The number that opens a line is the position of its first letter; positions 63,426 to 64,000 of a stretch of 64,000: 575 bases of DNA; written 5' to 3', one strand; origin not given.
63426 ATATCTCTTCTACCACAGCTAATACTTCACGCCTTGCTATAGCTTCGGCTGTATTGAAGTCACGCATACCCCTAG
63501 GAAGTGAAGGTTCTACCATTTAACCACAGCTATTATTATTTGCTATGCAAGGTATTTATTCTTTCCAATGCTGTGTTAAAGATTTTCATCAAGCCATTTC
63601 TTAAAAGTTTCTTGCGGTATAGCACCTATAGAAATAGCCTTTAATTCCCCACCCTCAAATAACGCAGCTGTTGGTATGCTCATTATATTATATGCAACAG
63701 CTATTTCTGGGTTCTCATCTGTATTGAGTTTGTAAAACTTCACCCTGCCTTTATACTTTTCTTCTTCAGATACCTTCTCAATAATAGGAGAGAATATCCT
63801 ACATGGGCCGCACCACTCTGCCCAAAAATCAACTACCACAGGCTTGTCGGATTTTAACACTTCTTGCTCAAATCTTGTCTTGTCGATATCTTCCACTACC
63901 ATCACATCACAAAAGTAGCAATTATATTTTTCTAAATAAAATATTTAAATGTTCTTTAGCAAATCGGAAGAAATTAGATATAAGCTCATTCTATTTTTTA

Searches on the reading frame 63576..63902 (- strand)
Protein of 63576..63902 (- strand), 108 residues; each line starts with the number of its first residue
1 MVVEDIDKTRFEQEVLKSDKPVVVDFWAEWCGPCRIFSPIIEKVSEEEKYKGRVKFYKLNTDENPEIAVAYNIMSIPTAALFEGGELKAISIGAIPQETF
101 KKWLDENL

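Call 31: search_protein_families(library=pfam, proteins=[window:63576-63902:-], max_evalue=0.0001)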
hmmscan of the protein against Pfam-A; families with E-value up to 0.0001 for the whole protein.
window:63576-63902:- (108 aa): 5 families
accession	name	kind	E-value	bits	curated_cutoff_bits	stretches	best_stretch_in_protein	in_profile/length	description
PF00085.26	Thioredoxin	-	1.2e-27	96.3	23.5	1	4-105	3-102/103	Thioredoxin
PF13098.12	Thioredoxin_2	-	2e-09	38.1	27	1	17-104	3-104/104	Thioredoxin-like domain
PF13905.12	Thioredoxin_8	-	8.8e-08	32.8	27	1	20-64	2-46/94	Thioredoxin-like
PF08534.16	Redoxin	-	7.2e-05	23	26.6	1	18-66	27-75/148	Redoxin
PF14595.12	Thioredoxin_9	-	8.9e-05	22.8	25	0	22-98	44-120/129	Thioredoxin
